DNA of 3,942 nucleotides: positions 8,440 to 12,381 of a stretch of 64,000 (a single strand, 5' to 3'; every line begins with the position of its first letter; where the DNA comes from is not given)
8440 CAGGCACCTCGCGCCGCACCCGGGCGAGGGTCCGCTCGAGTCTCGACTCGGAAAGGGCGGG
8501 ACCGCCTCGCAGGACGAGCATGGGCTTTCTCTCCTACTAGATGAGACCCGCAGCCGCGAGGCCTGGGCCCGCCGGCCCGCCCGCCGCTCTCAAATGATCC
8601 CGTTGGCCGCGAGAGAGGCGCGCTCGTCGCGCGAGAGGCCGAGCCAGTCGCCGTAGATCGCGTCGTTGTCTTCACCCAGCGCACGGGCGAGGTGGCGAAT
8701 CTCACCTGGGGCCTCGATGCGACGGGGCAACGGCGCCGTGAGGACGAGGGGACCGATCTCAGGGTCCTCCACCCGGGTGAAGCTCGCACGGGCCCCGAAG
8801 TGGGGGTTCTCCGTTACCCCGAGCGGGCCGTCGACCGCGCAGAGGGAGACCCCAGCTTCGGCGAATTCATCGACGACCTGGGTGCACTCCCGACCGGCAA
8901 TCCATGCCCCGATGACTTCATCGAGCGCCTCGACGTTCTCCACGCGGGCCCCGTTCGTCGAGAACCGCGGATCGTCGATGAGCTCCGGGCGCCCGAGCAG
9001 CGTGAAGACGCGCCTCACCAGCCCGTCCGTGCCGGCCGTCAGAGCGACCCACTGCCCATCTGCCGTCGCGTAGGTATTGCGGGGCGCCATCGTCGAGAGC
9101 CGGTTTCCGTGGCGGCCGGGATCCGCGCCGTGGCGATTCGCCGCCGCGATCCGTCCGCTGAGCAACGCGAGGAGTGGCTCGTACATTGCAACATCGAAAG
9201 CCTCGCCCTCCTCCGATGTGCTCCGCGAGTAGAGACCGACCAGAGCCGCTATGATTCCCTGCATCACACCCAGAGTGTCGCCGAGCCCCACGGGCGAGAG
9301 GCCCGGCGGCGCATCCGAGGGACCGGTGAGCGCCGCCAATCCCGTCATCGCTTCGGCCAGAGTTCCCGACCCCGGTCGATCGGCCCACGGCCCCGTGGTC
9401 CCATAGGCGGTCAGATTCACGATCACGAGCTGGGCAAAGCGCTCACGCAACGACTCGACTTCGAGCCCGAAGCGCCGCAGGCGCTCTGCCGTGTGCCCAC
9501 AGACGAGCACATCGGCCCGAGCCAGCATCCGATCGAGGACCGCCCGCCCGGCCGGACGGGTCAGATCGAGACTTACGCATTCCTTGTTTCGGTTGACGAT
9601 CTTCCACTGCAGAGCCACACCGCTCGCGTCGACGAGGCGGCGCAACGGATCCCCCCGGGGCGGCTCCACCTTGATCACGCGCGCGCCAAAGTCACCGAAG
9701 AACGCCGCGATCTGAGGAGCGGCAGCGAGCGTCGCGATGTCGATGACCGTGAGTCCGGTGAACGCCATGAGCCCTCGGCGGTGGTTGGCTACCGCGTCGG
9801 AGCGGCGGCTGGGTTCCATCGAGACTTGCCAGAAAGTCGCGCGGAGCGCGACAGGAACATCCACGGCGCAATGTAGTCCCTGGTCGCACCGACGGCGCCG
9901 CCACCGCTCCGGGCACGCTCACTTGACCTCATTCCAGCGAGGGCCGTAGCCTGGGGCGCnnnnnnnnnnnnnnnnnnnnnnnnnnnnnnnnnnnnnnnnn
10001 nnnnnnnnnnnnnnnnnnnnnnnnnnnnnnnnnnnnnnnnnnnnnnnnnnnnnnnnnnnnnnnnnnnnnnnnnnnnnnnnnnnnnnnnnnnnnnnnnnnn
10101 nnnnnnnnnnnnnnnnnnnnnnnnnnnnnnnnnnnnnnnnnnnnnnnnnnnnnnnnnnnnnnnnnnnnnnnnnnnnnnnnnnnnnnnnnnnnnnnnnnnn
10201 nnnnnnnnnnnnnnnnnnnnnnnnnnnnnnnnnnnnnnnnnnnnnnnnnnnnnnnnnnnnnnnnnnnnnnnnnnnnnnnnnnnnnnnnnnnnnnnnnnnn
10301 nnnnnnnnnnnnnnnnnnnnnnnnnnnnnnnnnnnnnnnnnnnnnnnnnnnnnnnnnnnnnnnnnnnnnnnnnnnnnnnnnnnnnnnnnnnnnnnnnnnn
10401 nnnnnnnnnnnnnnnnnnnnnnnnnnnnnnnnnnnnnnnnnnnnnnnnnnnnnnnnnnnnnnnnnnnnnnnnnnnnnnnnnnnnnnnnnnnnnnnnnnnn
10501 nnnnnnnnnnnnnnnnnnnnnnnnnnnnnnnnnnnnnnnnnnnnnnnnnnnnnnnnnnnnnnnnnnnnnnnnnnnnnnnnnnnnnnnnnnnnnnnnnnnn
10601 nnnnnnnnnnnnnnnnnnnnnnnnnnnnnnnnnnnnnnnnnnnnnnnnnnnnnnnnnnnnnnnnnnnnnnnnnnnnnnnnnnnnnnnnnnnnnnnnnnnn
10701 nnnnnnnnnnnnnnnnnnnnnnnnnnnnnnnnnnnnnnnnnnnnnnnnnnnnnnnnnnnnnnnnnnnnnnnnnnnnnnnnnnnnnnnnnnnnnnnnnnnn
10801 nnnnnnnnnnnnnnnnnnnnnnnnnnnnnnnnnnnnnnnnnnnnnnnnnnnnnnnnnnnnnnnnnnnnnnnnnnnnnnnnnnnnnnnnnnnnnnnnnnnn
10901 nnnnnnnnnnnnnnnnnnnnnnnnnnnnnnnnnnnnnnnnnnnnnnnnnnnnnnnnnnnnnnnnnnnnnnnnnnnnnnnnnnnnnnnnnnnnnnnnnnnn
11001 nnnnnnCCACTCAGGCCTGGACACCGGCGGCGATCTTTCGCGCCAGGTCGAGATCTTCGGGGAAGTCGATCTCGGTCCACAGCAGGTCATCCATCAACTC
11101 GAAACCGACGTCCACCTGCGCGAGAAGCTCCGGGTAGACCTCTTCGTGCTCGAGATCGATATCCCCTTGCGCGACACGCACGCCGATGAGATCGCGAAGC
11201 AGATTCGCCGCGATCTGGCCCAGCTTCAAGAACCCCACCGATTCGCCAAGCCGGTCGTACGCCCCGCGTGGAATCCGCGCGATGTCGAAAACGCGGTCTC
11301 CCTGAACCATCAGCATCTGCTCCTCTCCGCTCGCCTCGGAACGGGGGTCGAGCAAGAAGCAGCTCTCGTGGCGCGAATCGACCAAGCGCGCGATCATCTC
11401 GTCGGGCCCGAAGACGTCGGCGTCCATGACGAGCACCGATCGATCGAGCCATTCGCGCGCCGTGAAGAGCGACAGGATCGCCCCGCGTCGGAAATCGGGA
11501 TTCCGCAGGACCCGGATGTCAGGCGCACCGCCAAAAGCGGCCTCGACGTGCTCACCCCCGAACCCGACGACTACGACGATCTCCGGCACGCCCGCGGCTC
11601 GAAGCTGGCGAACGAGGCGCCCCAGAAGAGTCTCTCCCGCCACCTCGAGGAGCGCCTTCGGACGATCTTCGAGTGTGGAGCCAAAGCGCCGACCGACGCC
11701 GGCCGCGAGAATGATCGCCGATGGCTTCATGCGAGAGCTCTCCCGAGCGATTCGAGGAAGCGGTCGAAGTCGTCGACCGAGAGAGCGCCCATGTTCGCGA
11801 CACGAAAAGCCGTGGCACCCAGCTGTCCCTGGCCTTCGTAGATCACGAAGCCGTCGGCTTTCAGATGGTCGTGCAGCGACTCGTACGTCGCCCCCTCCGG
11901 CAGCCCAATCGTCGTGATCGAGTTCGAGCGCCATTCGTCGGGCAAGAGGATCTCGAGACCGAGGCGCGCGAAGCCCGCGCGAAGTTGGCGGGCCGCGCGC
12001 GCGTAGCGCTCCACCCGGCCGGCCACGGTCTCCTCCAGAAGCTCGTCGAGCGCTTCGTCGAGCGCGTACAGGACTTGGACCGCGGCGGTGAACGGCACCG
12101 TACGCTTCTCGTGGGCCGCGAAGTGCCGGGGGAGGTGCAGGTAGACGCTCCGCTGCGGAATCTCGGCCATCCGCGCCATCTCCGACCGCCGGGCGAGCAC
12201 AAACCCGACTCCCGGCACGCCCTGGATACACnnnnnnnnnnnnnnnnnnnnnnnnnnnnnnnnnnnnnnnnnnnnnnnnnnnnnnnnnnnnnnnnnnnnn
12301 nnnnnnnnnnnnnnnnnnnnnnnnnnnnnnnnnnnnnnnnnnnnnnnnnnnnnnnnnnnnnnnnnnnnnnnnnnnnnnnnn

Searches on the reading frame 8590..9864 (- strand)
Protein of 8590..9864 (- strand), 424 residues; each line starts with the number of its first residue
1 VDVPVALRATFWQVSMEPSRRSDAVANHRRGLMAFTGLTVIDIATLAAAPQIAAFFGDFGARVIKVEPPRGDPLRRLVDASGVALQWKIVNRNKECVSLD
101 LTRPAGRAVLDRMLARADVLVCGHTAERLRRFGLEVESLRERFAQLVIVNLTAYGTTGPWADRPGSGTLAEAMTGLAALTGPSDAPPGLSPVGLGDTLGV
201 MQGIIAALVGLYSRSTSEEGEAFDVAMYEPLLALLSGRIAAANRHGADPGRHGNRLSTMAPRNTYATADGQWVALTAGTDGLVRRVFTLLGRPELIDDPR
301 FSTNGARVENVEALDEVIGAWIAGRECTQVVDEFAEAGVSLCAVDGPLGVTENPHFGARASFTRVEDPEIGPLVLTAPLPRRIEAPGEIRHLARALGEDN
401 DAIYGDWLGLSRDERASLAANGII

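Call 67: search_protein_families(library=pfam, proteins=[window:8590-9864:-], max_evalue=0.001)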
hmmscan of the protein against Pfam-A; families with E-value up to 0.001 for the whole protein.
window:8590-9864:- (424 aa): 1 family
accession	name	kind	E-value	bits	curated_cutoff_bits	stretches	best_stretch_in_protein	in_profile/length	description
PF02515.22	CoA_transf_3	-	6.5e-94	315.5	23.3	1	36-400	2-366/366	CoA-transferase family III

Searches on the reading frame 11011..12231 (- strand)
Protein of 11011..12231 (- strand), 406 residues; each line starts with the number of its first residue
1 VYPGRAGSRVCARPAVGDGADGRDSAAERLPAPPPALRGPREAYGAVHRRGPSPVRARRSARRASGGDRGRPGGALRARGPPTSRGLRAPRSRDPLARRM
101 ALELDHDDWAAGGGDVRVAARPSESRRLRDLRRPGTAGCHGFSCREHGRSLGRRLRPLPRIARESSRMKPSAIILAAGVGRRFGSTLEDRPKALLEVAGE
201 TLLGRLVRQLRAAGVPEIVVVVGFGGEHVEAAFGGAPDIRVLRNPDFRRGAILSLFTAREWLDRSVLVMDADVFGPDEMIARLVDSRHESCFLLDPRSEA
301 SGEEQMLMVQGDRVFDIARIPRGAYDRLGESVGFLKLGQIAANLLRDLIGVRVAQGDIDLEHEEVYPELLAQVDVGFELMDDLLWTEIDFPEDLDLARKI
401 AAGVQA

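Call 67: search_protein_families(library=pfam, proteins=[window:11011-12231:-], max_evalue=0.001)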
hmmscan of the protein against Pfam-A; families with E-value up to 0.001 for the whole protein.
window:11011-12231:- (406 aa): 2 families
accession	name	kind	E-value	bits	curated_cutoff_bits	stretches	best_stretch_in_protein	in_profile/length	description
PF12804.13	NTP_transf_3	-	7.4e-20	72.2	27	1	172-289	1-113/160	MobA-like NTP transferase domain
PF01128.25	IspD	-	1.3e-07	32.1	27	1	172-289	3-119/221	2-C-methyl-D-erythritol 4-phosphate cytidylyltransferase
